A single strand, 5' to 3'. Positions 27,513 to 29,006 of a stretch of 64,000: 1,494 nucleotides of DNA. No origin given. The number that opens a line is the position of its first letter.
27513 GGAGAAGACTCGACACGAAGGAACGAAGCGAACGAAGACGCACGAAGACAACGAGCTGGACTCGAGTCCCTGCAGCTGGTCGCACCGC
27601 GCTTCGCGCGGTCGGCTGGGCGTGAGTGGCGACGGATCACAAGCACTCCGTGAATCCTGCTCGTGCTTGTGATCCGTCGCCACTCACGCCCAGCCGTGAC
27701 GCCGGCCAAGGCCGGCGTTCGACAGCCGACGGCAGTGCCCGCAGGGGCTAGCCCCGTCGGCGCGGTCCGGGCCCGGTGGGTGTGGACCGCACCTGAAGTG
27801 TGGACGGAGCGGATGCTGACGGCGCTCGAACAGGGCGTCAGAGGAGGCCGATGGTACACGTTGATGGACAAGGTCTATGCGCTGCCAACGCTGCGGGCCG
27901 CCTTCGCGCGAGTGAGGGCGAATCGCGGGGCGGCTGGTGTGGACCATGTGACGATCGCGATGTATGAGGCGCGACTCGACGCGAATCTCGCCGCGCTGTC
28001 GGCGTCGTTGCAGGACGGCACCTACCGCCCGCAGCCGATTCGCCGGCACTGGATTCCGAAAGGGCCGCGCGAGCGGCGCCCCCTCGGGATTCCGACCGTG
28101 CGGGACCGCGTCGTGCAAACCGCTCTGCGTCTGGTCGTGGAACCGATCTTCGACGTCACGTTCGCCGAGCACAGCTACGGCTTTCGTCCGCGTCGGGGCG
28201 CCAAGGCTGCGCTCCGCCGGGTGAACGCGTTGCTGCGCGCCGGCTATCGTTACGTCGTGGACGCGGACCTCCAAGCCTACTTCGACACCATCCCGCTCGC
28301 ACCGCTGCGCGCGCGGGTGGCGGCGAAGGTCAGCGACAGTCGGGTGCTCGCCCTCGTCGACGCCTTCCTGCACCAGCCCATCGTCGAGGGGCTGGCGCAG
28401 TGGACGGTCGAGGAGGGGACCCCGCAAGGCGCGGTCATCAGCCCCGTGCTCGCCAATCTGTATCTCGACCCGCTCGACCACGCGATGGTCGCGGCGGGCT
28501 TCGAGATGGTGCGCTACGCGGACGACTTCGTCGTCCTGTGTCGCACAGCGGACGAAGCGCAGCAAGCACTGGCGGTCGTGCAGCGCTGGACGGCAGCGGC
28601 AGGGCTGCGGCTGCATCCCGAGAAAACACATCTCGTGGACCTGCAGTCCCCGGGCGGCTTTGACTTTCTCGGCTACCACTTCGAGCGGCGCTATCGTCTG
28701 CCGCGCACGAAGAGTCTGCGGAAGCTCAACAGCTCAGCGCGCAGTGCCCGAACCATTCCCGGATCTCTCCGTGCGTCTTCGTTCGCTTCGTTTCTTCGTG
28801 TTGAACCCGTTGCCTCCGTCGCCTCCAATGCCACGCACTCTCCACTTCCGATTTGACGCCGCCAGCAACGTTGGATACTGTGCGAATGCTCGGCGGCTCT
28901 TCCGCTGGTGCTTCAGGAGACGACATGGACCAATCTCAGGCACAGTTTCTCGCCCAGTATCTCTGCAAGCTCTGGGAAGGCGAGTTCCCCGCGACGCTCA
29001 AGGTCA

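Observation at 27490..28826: Reverse transcriptase gene sitting in the loop of a 1.3 kb palindromic element, preceded by three hairpins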

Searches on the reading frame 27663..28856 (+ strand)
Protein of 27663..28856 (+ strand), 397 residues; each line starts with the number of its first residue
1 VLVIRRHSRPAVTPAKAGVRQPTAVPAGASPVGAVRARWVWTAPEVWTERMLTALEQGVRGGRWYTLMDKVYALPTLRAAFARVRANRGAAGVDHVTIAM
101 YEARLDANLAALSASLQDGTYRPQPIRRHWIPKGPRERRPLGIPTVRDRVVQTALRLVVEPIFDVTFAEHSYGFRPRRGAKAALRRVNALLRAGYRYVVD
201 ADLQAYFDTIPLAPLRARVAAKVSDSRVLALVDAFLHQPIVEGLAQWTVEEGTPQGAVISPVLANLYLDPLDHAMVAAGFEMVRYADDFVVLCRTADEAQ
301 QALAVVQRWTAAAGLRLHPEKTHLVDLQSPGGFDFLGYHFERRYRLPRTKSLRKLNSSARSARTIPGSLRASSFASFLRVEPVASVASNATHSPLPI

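Call 4: search_protein_families(library=pfam, proteins=[window:27663-28856:+], max_evalue=0.1)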
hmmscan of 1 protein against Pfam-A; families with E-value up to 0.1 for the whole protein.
window:27663-28856:+ (397 aa): 3 families
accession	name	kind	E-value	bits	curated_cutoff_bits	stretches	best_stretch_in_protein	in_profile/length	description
PF00078.32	RVT_1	-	2.1e-36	126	29.6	1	131-340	1-205/205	Reverse transcriptase (RNA-dependent DNA polymerase)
PF00680.25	RdRP_1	-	0.033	13.4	23.9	1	280-345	332-398/450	Viral RNA-dependent RNA polymerase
PF13602.12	ADH_zinc_N_2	-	0.092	14.1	27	0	34-88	73-127/134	Zinc-binding dehydrogenase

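Call 5: search_protein_families(library=padloc, proteins=[window:27663-28856:+], max_evalue=0.1)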
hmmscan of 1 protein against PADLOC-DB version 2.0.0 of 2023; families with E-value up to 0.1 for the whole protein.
window:27663-28856:+ (397 aa): 93 families (the best 25 are shown)
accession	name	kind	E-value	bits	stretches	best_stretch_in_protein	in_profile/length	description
PDLC01136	RT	-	9.3e-83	275.7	1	68-343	2-261/263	RT (reverse transcriptase)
PDLC02063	Cas1_IIIb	-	2.6e-61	205.9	1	70-345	7-279/617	-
PDLC03754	RT_UG17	-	5.9e-44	148.6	1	68-358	7-288/429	DRT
PDLC03759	RT_UG21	-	6.5e-38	128.7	2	191-325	138-265/503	DRT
PDLC03688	HEase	-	1.1e-35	121.4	1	106-275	64-233/599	homing endonuclease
PDLC03779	RT_UG4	-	4.8e-35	119.2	1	103-357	31-275/307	DRT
PDLC03756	RT_UG19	-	1.1e-34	118.4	2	186-325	137-275/562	DRT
PDLC03766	Drt9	-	1.7e-28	97.7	1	111-355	73-319/488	DRT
PDLC03764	RT_UG26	-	7.7e-28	95.3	1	158-355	91-287/398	DRT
PDLC01607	RT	-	1.2e-25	88.6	1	131-340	1-161/161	"CAS-I,CAS-II,CAS-III,CAS-IV,CAS-V,CAS-VI; acquisition_associated"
PDLC03760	RT_UG22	-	2.4e-25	87.5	1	112-325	46-240/476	DRT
PDLC03755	RT_UG18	-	1.3e-24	85.3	1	78-356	6-277/295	DRT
PDLC03698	HEase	-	2.1e-20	70.3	1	77-271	262-455/834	homing endonuclease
PDLC03761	RT_UG23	-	7.6e-20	68.9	1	106-328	37-265/489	DRT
PDLC03771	RT_UG32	-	7.2e-19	65.8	1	129-365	85-329/521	DRT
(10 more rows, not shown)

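Call 6: search_protein_families(library=ncbifam, proteins=[window:27663-28856:+], max_evalue=0.1)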
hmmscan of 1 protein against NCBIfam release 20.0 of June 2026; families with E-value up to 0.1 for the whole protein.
window:27663-28856:+ (397 aa): 9 families
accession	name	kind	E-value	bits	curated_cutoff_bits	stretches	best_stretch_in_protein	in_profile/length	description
TIGR04416.1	group_II_RT_mat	equivalog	2.1e-95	319.9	300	1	77-354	4-282/353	group II intron reverse transcriptase/maturase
NF041747.1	Drt3a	equivalog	3.1e-16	59.7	200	1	185-354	99-275/412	antiviral reverse transcriptase Drt3a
NF041746.1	Drt2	equivalog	4.4e-12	45.9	390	1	249-357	220-338/416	antiviral reverse transcriptase Drt2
NF038233.2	retron_St85_RT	exception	2.2e-11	43.6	235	1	126-317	25-206/289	retron St85 family RNA-directed DNA polymerase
NF041749.1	Drt4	equivalog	2.1e-10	40.2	450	1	251-330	193-272/489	antiviral reverse transcriptase Drt4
NF042941.1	Retron_TIR_antiphage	equivalog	1.9e-09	36.9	600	1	132-295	35-186/464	TIR domain-containing anti-phage reverse transcriptase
NF038237.1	retron_Ec67_fus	exception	4.1e-07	28.8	450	1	131-291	42-203/572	retron Ec67 family RNA-directed DNA polymerase/endonuclease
NF041750.1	Drt5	equivalog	1.5e-05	24.1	550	1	191-325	122-251/484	antiviral reverse transcriptase Drt5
TIGR04499.1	abortive_AbiA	subfamily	0.035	12.8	250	1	194-303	144-262/615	AbiA family abortive infection protein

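Call 15: find_homologous_proteins(query=window:27783-28856:+)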
Query window:27783-28856:+ (357 aa): 8000 proteins with E <= 0.001 among 8000 candidates; the best 120 are listed.
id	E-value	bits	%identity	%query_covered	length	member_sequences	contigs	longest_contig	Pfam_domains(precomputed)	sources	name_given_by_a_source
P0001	1.3e-205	700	97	90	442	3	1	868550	PF00078.33,PF08388.17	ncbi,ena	-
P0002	8.7e-195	665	92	90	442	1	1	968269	PF00078.33,PF08388.17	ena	-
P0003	1.2e-194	664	92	90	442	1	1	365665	PF00078.33,PF08388.17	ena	-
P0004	1.3e-194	664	92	90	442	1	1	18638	PF00078.33,PF08388.17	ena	-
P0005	3.1e-193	660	91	90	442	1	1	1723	PF00078.33,PF08388.17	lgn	-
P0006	9.3e-193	658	91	90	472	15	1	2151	PF00078.33,PF08388.17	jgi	jgi:RNA-directed DNA polymerase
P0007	1.4e-191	654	90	90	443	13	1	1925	PF00078.33,PF08388.17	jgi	jgi:RNA-directed DNA polymerase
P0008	4.2e-189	646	90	90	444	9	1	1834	PF00078.33,PF08388.17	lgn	-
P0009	3.9e-188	643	88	90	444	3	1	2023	PF00078.33,PF08388.17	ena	-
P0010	4.9e-188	643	88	90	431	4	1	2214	PF00078.33,PF08388.17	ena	-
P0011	1.1e-187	641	88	90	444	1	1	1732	PF00078.33,PF08388.17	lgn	-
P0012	1.3e-187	641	88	90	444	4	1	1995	PF00078.33,PF08388.17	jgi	-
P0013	2.1e-187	640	88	90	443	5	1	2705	PF00078.33,PF08388.17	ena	-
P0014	6.2e-187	639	88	90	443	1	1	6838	PF00078.33,PF08388.17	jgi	jgi:RNA-directed DNA polymerase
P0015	1.7e-186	637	88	90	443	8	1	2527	PF00078.33,PF08388.17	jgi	jgi:RNA-directed DNA polymerase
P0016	3.9e-186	636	86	90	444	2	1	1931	PF00078.33,PF08388.17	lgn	-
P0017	4.1e-186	636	85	92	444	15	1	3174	PF00078.33,PF08388.17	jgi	jgi:RNA-directed DNA polymerase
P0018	1.8e-185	634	88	90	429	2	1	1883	PF00078.33,PF08388.17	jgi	jgi:RNA-directed DNA polymerase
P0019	3.7e-185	633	87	90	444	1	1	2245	PF00078.33,PF08388.17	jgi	jgi:RNA-directed DNA polymerase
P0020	3.8e-185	633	87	90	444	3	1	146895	PF00078.33,PF08388.17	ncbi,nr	ncbi:MAG TPA: group II intron reverse transcriptase/maturase [Vicinamibacterales bacterium]|nr:group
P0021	8.3e-184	629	87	90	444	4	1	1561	PF00078.33,PF08388.17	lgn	-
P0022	5.1e-183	626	87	90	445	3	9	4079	PF00078.33,PF08388.17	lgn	-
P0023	7.0e-183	626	86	90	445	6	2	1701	PF00078.33,PF08388.17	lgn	-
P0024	9.2e-183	625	87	90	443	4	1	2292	PF00078.33,PF08388.17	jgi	jgi:RNA-directed DNA polymerase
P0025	2.3e-182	624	86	90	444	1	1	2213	PF00078.33,PF08388.17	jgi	jgi:RNA-directed DNA polymerase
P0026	2.4e-182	624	86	90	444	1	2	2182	PF00078.33,PF08388.17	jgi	jgi:RNA-directed DNA polymerase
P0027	2.5e-182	624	86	90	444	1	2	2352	PF00078.33,PF08388.17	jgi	jgi:RNA-directed DNA polymerase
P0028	4.1e-182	623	86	90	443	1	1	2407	PF00078.33,PF08388.17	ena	-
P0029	4.5e-182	623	84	90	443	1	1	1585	PF00078.33,PF08388.17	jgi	jgi:RNA-directed DNA polymerase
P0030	6.1e-182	622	86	90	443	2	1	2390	PF00078.33,PF08388.17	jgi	jgi:RNA-directed DNA polymerase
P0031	8.6e-182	622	84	92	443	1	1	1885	PF00078.33,PF08388.17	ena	-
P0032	1.1e-181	622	86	90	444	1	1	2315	PF00078.33,PF08388.17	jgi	jgi:RNA-directed DNA polymerase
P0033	1.5e-181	621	87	90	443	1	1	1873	PF00078.33,PF08388.17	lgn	-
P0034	1.6e-181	621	85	90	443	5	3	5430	PF00078.33,PF08388.17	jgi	-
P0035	2.8e-181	620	85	90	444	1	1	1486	PF00078.33,PF08388.17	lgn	-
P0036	3.9e-181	620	86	90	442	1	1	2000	PF00078.33,PF08388.17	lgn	-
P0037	5.2e-181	619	89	87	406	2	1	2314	PF00078.33,PF08388.17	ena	-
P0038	5.7e-181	619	86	90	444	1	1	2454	PF00078.33,PF08388.17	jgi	jgi:RNA-directed DNA polymerase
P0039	1.3e-180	618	85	92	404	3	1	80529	PF00078.33,PF08388.17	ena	-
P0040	4.4e-180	616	85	90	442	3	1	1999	PF00078.33,PF08388.17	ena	-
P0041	5.1e-180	616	86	90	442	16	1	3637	PF00078.33,PF08388.17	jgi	jgi:RNA-directed DNA polymerase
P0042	6.2e-180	616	85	90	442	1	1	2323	PF00078.33,PF08388.17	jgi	jgi:RNA-directed DNA polymerase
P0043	6.8e-180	616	84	90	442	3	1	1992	PF00078.33,PF08388.17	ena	-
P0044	2.4e-179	614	85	90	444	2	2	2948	PF00078.33,PF08388.17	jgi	-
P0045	4.2e-179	613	85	90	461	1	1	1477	PF00078.33,PF08388.17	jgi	jgi:RNA-directed DNA polymerase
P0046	5.5e-179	613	86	90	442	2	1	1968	PF00078.33,PF08388.17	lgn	-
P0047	6.3e-179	613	85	89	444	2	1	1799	PF00078.33,PF08388.17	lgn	-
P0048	8.8e-179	612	84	90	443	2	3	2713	PF00078.33,PF08388.17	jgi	jgi:RNA-directed DNA polymerase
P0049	8.8e-179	612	84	89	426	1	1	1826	PF00078.33,PF08388.17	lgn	-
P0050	9.2e-179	612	85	90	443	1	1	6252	PF00078.33,PF08388.17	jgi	jgi:RNA-directed DNA polymerase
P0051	9.4e-179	612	83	90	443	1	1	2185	PF00078.33,PF08388.17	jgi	jgi:RNA-directed DNA polymerase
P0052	1.2e-178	612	85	90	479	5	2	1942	PF00078.33,PF08388.17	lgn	-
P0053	1.5e-178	611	85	90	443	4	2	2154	PF00078.33,PF08388.17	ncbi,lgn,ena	-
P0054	1.5e-178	611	84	90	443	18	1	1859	PF00078.33,PF08388.17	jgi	jgi:RNA-directed DNA polymerase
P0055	1.9e-178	611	84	90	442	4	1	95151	PF00078.33,PF08388.17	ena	-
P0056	6.1e-178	609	84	92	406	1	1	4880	PF00078.33,PF08388.17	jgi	jgi:RNA-directed DNA polymerase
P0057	6.9e-178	609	84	90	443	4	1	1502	PF00078.33,PF08388.17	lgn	-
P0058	1.1e-177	609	84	90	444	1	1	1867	PF00078.33,PF08388.17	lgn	-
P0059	1.7e-177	608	83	90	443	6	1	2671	PF00078.33,PF08388.17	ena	-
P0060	2.1e-177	608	87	87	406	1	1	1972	PF00078.33,PF08388.17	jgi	jgi:RNA-directed DNA polymerase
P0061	2.8e-177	607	83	90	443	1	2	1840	PF00078.33,PF08388.17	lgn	-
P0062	3.5e-177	607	84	90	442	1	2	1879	PF00078.33,PF08388.17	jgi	jgi:RNA-directed DNA polymerase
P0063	3.8e-177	607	83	90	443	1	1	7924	PF00078.33,PF08388.17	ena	-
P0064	4.6e-177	606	84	90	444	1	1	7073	PF00078.33,PF08388.17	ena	-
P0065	5.0e-177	606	84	89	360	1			PF00078.33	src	-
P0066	5.1e-177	606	86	87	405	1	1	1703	PF00078.33,PF08388.17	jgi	jgi:RNA-directed DNA polymerase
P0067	5.6e-177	606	83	90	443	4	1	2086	PF00078.33,PF08388.17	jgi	jgi:RNA-directed DNA polymerase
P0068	5.9e-177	606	83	90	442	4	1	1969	PF00078.33,PF08388.17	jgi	jgi:RNA-directed DNA polymerase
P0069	6.2e-177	606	83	90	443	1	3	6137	PF00078.33,PF08388.17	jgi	jgi:RNA-directed DNA polymerase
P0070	6.4e-177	606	84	90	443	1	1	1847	PF00078.33,PF08388.17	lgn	-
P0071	9.4e-177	605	83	90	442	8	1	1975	PF00078.33,PF08388.17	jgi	jgi:RNA-directed DNA polymerase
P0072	1.0e-176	605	82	90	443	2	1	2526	PF00078.33,PF08388.17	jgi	jgi:RNA-directed DNA polymerase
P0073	1.0e-176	605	84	90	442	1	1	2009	PF00078.33,PF08388.17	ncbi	-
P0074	1.1e-176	605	83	90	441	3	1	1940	PF00078.33,PF08388.17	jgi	jgi:RNA-directed DNA polymerase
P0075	1.1e-176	605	83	90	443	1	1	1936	PF00078.33,PF08388.17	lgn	-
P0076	1.2e-176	605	83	89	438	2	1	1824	PF00078.33,PF08388.17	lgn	-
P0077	1.3e-176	605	83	90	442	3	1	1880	PF00078.33,PF08388.17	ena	-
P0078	1.3e-176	605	87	87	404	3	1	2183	PF00078.33,PF08388.17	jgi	jgi:RNA-directed DNA polymerase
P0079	1.3e-176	605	83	90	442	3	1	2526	PF00078.33,PF08388.17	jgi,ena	-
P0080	1.6e-176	605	83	90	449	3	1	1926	PF00078.33,PF08388.17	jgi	jgi:RNA-directed DNA polymerase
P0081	1.7e-176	605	83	90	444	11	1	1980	PF00078.33,PF08388.17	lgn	-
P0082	2.2e-176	604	83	90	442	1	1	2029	PF00078.33,PF08388.17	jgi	jgi:RNA-directed DNA polymerase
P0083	2.5e-176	604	83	90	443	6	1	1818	PF00078.33,PF08388.17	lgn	-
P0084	2.6e-176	604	83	90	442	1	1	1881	PF00078.33,PF08388.17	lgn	-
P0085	3.0e-176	604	82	92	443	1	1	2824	PF00078.33,PF08388.17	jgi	jgi:RNA-directed DNA polymerase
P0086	3.6e-176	604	82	90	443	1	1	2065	PF00078.33,PF08388.17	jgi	-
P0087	4.9e-176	603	86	87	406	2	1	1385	PF00078.33,PF08388.17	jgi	jgi:RNA-directed DNA polymerase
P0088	5.0e-176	603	82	92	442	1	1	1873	PF00078.33,PF08388.17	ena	-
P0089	5.8e-176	603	82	90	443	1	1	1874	PF00078.33,PF08388.17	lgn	-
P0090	7.0e-176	603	86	87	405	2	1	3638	PF00078.33,PF08388.17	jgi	jgi:RNA-directed DNA polymerase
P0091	8.5e-176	602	84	90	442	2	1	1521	PF00078.33,PF08388.17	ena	-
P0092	2.6e-175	601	86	87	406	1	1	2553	PF00078.33,PF08388.17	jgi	jgi:RNA-directed DNA polymerase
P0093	2.9e-175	601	83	90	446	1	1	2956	PF00078.33,PF08388.17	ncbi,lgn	ncbi:MAG: group II intron reverse transcriptase/maturase [Vicinamibacterales bacterium]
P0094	2.9e-175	601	82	90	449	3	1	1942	PF00078.33,PF08388.17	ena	-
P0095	3.4e-175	600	79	95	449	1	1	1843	PF00078.33,PF08388.17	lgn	-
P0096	3.6e-175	600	83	90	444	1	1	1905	PF00078.33,PF08388.17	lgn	-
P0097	4.0e-175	600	86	87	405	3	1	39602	PF00078.33,PF08388.17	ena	-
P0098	5.0e-175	600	83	89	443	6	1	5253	PF00078.33,PF08388.17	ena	-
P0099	7.7e-175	599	86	87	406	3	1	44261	PF00078.33,PF08388.17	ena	-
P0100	9.1e-175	599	83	90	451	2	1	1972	PF00078.33,PF08388.17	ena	-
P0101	1.0e-174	599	83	90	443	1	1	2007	PF00078.33,PF08388.17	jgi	jgi:RNA-directed DNA polymerase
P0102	1.2e-174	599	82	90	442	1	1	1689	PF00078.33,PF08388.17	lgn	-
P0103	1.5e-174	598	83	90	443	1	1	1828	PF00078.33,PF08388.17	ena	-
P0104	1.9e-174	598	83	90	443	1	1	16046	PF00078.33,PF08388.17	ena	-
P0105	2.4e-174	598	86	87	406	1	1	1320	PF00078.33,PF08388.17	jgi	jgi:RNA-directed DNA polymerase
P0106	2.6e-174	597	81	90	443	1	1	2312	PF00078.33,PF08388.17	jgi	jgi:RNA-directed DNA polymerase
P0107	2.7e-174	597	83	90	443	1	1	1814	PF00078.33,PF08388.17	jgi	jgi:RNA-directed DNA polymerase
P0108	2.9e-174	597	82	90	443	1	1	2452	PF00078.33,PF08388.17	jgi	jgi:RNA-directed DNA polymerase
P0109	3.4e-174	597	84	90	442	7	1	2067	PF00078.33,PF08388.17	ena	-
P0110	3.6e-174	597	83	90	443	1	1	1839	PF00078.33,PF08388.17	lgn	-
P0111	3.8e-174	597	81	90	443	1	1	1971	PF00078.33,PF08388.17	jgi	jgi:RNA-directed DNA polymerase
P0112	4.7e-174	597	82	90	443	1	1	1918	PF00078.33,PF08388.17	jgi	jgi:RNA-directed DNA polymerase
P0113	5.2e-174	596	83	90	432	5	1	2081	PF00078.33,PF08388.17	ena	-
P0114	5.9e-174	596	83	90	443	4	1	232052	PF00078.33,PF08388.17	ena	-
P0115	6.4e-174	596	83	90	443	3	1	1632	PF00078.33,PF08388.17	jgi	jgi:RNA-directed DNA polymerase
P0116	7.0e-174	596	82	92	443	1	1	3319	PF00078.33,PF08388.17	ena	-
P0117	8.1e-174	596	78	95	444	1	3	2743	PF00078.33,PF08388.17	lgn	-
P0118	8.9e-174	596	81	90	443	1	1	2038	PF00078.33,PF08388.17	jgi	jgi:RNA-directed DNA polymerase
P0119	8.9e-174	596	78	95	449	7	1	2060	PF00078.33,PF08388.17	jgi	-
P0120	1.2e-173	595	82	90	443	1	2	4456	PF00078.33,PF08388.17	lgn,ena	-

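Call 16: find_encoding_contigs(protein=P0001, flank=4000, max_places=4)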
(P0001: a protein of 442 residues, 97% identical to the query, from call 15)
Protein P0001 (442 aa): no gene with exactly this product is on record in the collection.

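Call 18: find_encoding_contigs(protein=P0002, flank=4000, max_places=3)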
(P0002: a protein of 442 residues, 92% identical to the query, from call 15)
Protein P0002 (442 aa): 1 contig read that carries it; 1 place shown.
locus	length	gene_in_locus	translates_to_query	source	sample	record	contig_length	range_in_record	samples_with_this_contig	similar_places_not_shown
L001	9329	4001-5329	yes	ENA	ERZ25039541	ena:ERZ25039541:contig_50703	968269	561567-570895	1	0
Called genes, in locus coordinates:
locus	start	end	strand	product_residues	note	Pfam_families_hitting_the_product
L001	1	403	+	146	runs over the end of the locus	PF00383:dCMP_cyt_deam_1, PF14437:MafB19-deam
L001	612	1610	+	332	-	-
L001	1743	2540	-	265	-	PF01416:PseudoU_synth_1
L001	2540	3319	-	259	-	PF00106:adh_short, PF01370:Epimerase (faint), PF08659:KR, PF13460:NAD_binding_10 (weak), PF13561:adh_short_C2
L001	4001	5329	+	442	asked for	PF00078:RVT_1, PF08388:GIIM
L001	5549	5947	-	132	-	PF01042:Ribonuc_L-PSP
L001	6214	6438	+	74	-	PF09278:MerR-DNA-bind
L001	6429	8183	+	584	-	PF04945:YHS, PF19335:HMBD, PF00122:E1-E2_ATPase, PF00702:Hydrolase (weak)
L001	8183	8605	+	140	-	PF00702:Hydrolase, PF08282:Hydrolase_3 (faint), PF12710:HAD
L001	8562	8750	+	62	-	-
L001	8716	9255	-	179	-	PF01464:SLT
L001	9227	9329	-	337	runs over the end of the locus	PF00497:SBP_bac_3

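Call 19: find_encoding_contigs(protein=P0003, flank=4000, max_places=3)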
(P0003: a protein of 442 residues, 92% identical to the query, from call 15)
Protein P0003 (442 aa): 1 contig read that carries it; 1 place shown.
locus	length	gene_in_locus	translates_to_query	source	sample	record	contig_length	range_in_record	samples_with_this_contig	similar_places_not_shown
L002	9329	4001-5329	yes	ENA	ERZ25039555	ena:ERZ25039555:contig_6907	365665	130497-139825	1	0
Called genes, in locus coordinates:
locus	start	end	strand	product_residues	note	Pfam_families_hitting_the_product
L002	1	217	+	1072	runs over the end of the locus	PF13620:CarboxypepD_reg, PF25183:OMP_b-brl_4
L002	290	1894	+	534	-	PF00135:COesterase, PF20434:BD-FAE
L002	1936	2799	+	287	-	PF06283:ThuA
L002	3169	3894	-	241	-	-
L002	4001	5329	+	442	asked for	PF00078:RVT_1, PF08388:GIIM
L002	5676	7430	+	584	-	PF17297:PEPCK_N, PF00821:PEPCK_GTP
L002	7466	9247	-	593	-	PF07719:TPR_2 (faint), PF21033:RMD1-3 (faint), PF00515:TPR_1 (faint), PF13431:TPR_17 (faint), PF13371:TPR_9 (faint), PF13432:TPR_16, PF14559:TPR_19 (weak), PF13414:TPR_11 (weak), +2 more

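Call 32: find_encoding_contigs(protein=P0004, flank=1500, max_places=3)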
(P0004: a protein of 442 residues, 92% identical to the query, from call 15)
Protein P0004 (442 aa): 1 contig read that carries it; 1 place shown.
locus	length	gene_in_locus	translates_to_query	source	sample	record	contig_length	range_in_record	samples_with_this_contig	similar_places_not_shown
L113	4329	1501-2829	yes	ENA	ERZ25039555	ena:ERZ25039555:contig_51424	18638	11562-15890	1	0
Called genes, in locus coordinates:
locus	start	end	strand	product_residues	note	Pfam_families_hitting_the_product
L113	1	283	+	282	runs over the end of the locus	PF06283:ThuA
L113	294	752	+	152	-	PF12836:HHH_3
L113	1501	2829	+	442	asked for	PF00078:RVT_1, PF08388:GIIM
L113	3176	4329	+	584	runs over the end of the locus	PF17297:PEPCK_N, PF00821:PEPCK_GTP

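Call 33: find_encoding_contigs(protein=P0020, flank=1500, max_places=3)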
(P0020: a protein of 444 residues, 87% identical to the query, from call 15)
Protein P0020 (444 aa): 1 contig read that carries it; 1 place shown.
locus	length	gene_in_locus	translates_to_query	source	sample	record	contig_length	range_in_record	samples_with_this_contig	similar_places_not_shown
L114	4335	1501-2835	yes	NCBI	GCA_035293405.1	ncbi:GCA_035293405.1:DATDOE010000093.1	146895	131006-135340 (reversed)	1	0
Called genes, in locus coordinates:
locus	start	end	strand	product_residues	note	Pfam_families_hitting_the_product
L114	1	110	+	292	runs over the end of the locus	PF01322:Cytochrom_C_2 (weak)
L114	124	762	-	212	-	-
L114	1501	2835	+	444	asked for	PF00078:RVT_1, PF08388:GIIM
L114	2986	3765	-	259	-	PF04191:PEMT (weak), PF04140:ICMT (weak)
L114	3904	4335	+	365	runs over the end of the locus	PF12697:Abhydrolase_6, PF00561:Abhydrolase_1, PF12146:Hydrolase_4, PF04545:Sigma70_r4 (faint), PF00196:GerE, PF08281:Sigma70_r4_2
